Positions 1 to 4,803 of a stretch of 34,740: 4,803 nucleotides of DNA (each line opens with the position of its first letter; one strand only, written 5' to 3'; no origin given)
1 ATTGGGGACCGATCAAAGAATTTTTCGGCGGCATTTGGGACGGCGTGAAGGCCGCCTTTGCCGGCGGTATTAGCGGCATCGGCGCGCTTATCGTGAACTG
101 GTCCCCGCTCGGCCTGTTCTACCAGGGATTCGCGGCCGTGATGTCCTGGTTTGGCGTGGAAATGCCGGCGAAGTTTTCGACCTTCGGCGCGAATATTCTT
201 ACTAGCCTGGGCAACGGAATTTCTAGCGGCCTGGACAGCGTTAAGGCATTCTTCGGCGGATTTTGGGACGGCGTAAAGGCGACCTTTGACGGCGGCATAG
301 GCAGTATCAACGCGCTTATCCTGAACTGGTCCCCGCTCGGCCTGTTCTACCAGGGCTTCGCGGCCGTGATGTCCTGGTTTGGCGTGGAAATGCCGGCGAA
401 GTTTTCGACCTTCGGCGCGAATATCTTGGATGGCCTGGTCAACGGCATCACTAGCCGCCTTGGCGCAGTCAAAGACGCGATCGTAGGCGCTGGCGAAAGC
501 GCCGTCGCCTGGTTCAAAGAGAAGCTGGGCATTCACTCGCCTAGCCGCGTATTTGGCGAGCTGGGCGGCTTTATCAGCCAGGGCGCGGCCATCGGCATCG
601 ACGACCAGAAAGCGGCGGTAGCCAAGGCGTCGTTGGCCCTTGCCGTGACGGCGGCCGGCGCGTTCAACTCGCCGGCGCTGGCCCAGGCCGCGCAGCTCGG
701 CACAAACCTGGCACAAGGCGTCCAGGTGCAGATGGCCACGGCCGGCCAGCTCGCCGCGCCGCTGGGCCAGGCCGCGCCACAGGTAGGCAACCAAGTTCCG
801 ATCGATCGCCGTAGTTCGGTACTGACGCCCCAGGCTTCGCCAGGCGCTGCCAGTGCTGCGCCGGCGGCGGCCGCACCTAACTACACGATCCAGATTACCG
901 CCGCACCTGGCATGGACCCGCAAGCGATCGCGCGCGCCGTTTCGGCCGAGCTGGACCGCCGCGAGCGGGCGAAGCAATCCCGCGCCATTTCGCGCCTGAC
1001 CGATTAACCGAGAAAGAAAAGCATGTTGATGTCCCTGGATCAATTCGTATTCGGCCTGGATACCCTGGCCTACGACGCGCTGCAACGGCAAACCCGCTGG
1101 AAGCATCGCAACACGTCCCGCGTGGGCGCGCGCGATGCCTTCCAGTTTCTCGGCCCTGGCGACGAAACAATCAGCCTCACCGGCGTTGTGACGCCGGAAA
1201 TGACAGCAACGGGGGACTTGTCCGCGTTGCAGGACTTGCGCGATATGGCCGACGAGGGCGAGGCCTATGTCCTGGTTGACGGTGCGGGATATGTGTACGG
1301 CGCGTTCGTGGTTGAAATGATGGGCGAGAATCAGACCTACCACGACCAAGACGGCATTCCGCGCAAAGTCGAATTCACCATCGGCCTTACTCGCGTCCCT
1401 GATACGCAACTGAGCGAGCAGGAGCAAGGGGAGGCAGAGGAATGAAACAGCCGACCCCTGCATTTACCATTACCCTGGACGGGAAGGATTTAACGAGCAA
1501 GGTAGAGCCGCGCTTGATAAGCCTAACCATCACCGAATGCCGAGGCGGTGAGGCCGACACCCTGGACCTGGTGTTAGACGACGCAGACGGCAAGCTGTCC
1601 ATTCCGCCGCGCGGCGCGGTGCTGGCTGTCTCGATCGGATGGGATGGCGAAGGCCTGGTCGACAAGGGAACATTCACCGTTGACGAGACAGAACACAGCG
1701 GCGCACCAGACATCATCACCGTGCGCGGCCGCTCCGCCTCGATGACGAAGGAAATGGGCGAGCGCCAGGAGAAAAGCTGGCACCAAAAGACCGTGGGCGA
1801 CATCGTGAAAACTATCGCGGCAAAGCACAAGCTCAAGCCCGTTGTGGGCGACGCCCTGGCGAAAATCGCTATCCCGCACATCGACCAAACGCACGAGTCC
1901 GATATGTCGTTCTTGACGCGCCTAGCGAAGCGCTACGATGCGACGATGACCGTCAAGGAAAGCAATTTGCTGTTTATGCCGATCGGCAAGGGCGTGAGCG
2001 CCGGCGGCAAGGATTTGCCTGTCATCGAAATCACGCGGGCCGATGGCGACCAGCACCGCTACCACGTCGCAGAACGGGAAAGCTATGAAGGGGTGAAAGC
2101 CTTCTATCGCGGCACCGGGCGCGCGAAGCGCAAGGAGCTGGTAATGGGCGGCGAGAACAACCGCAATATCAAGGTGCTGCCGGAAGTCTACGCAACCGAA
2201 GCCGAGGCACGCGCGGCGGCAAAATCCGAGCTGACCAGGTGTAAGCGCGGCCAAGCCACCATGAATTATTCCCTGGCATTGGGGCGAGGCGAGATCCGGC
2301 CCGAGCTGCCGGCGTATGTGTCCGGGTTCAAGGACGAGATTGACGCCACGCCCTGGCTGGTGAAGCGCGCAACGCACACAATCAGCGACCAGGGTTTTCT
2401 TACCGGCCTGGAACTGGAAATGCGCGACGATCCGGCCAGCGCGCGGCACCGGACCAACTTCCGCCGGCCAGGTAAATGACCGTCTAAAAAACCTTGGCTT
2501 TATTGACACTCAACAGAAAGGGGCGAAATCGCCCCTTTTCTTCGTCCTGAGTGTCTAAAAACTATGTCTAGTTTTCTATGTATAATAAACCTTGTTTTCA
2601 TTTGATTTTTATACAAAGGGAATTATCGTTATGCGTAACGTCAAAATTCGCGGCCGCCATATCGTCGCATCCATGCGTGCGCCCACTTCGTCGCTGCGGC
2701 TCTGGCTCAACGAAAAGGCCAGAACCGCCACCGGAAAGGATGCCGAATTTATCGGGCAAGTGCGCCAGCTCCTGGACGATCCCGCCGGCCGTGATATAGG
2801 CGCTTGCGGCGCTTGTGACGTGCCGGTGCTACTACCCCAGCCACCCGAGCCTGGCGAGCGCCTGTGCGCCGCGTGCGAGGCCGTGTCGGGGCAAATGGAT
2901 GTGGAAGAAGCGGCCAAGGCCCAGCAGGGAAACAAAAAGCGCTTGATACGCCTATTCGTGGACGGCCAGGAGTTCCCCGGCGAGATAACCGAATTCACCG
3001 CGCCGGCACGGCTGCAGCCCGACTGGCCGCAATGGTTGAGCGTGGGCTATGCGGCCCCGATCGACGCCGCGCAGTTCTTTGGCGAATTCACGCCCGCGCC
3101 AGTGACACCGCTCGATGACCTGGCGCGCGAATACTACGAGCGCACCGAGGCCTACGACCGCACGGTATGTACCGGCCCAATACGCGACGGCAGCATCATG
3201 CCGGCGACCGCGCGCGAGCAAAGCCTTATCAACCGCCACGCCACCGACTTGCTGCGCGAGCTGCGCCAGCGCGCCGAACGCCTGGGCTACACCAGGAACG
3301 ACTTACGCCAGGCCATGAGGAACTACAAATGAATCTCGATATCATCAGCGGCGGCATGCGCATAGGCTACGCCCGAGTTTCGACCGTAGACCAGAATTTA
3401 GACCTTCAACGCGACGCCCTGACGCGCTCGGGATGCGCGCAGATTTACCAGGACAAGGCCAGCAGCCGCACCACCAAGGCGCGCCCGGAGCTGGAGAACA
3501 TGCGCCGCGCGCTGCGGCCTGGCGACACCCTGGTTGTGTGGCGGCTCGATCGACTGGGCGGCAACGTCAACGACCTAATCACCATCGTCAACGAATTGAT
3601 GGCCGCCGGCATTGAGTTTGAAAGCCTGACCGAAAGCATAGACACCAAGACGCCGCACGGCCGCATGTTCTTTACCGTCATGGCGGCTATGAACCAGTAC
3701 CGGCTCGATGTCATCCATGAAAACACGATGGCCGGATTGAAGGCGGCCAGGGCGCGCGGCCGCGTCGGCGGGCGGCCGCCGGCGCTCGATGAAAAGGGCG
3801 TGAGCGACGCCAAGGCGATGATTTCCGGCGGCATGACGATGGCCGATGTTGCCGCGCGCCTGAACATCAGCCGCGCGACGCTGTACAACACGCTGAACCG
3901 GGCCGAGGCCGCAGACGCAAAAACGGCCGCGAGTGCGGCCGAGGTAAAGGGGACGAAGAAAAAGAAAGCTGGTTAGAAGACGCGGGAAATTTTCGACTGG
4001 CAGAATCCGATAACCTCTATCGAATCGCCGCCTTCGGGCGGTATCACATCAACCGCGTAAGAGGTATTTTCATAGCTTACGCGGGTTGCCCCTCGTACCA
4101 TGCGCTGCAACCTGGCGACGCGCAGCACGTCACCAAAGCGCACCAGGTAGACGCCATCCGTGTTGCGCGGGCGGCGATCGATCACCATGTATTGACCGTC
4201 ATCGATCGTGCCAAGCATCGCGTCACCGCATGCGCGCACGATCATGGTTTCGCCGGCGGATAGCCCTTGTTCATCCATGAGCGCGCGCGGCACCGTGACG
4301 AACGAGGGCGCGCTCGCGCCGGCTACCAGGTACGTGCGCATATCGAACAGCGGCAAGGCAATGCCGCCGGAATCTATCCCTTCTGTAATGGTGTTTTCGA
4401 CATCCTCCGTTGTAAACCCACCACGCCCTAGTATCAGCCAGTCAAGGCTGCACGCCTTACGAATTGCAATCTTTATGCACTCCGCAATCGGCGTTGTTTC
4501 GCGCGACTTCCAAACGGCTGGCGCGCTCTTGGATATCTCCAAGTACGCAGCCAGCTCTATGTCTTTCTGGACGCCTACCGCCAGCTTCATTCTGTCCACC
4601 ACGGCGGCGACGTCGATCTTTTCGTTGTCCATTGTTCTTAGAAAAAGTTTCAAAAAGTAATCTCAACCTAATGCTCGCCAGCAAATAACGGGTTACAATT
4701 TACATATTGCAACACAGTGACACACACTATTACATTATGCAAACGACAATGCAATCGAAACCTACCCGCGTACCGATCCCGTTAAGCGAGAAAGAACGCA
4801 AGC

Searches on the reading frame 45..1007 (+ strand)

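Call 10: search_protein_families(library=pfam, proteins=[window:45-1007:+], max_evalue=0.001)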
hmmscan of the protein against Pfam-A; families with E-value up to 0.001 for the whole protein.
window:45-1007:+ (320 aa): 1 family
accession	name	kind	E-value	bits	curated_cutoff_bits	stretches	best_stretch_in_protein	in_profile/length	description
PF18317.6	SDH_C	-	4.7e-05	23.5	25.8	0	24-43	5-24/31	Shikimate 5'-dehydrogenase C-terminal domain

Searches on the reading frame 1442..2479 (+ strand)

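Call 10: search_protein_families(library=pfam, proteins=[window:1442-2479:+], max_evalue=0.001)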
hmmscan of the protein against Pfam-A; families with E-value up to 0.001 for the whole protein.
window:1442-2479:+ (345 aa): 1 family
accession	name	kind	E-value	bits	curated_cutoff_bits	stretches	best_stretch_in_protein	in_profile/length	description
PF05954.17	Phage_GPD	-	2.7e-18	66.7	30.1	1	57-317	27-304/305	Phage tail baseplate hub (GPD)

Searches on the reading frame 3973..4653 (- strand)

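Call 50: search_protein_families(library=phrogs, proteins=[window:3973-4653:-], max_evalue=0.001)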
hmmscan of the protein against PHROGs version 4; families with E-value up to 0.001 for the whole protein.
window:3973-4653:- (226 aa): 4 families
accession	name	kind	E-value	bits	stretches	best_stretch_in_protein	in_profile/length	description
phrog_4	-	transcription regulation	1.7e-19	71.1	2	68-216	186-330/400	transcriptional repressor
phrog_6201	-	transcription regulation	1e-09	39.3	1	124-216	16-109/121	CI-like repressor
phrog_2328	-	transcription regulation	0.00019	22.2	1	21-82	19-80/128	transcriptional repressor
phrog_811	-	DNA, RNA and nucleotide metabolism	0.00076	20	0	134-218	46-128/140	UmuD-like protein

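Call 91: search_protein_families(library=pfam, proteins=[window:3973-4653:-], max_evalue=0.01)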
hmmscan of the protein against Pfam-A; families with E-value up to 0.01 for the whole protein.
window:3973-4653:- (226 aa): 2 families
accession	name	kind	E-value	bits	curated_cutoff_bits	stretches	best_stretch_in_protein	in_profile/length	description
PF07022.19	Phage_CI_repr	-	1.1e-13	51.8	22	1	17-79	1-63/65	Bacteriophage CI repressor helix-turn-helix domain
PF00717.28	Peptidase_S24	-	8.6e-07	29.1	23.3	1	126-216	29-113/116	Peptidase S24-like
